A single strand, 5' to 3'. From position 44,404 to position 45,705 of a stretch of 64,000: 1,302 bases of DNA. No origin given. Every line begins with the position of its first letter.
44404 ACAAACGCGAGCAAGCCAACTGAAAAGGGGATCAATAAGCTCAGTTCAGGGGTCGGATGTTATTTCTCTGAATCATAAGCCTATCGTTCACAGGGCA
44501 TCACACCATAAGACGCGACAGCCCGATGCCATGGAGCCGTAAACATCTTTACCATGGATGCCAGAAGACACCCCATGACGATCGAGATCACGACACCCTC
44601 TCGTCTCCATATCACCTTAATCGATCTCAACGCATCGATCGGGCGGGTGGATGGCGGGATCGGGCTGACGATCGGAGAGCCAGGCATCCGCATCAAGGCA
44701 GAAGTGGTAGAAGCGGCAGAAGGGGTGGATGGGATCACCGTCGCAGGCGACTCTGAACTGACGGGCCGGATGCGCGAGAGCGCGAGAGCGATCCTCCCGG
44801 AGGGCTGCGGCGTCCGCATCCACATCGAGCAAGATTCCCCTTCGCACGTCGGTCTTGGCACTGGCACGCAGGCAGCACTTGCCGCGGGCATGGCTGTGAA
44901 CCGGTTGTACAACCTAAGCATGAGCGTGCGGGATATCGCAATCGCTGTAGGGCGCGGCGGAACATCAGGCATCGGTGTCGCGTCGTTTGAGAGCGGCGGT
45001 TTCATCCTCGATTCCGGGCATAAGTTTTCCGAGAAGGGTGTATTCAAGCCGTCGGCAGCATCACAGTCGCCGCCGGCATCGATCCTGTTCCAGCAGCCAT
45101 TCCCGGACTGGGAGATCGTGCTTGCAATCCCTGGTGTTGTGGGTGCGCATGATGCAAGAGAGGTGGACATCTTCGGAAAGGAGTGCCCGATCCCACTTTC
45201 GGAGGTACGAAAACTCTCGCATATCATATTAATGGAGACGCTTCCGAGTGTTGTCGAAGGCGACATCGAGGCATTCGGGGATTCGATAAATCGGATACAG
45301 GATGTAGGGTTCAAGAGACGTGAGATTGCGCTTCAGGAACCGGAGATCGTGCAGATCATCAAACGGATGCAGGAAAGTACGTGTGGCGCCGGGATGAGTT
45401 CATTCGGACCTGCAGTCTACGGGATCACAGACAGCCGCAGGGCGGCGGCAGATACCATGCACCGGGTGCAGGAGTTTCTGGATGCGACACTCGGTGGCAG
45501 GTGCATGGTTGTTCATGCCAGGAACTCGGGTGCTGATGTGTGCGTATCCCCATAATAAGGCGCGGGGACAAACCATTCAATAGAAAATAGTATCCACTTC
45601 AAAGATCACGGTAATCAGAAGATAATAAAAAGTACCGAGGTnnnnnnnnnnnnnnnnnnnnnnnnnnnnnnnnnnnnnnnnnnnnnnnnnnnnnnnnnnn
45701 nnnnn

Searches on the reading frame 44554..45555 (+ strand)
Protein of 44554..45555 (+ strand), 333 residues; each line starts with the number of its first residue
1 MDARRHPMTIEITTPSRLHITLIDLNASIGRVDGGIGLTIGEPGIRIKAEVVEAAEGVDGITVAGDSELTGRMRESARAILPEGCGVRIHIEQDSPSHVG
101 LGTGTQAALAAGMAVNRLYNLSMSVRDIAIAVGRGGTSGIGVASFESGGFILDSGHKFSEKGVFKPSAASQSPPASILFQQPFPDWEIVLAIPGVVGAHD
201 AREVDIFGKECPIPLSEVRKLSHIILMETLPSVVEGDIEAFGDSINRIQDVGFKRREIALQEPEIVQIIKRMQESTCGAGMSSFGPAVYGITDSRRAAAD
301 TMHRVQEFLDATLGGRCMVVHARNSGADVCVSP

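Call 3: search_protein_families(library=ncbifam, proteins=[window:44554-45555:+], max_evalue=0.1)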
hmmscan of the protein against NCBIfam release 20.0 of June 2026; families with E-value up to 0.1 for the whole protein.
window:44554-45555:+ (333 aa): 9 families
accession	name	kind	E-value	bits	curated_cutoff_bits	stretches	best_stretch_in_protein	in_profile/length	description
NF040726.1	BetaRFA-P_synth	equivalog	6.2e-120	400.2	328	1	10-328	1-326/327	beta-ribofuranosylaminobenzene 5'-phosphate synthase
TIGR00144.1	beta_RFAP_syn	subfamily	1.1e-104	350.1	113.5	1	11-329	2-323/325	beta-ribofuranosylaminobenzene 5'-phosphate synthase family protein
NF002288.1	PRK01212.1-4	equivalog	3.2e-06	26.4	194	1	84-129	74-119/303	homoserine kinase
TIGR00191.1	thrB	equivalog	3.1e-05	23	168.25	1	50-329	43-301/304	homoserine kinase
TIGR00154.1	ispE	equivalog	5.7e-05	22.8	138.7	1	77-128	78-129/294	4-(cytidine 5'-diphospho)-2-C-methyl-D-erythritol kinase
NF040704.1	IPP_alt_MvaD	equivalog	0.0021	17.2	475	1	70-138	70-138/323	phosphomevalonate decarboxylase MvaD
NF003036.0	PRK03926.1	equivalog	0.0025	17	403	1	84-129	74-118/302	mevalonate kinase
NF040725.1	panto_kin_Meth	equivalog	0.0036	16.3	380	1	86-151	85-154/286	pantoate kinase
NF002870.0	PRK03188.1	equivalog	0.099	11.3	286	0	79-129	86-136/310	4-(cytidine 5'-diphospho)-2-C-methyl-D-erythritol kinase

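Call 4: search_protein_families(library=pfam, proteins=[window:44554-45555:+], max_evalue=0.1)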
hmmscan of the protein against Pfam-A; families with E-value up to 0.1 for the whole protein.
window:44554-45555:+ (333 aa): 3 families
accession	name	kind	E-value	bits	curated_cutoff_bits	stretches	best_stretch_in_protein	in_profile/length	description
PF00288.32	GHMP_kinases_N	-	1.2e-10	41.9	22.3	1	81-148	15-86/87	GHMP kinases N terminal domain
PF08544.19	GHMP_kinases_C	-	5.9e-08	33.4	21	1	231-309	3-83/85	GHMP kinases C terminal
PF11428.13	DUF3196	-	0.077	13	28.2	0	216-276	137-195/264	Protein of unknown function (DUF3196)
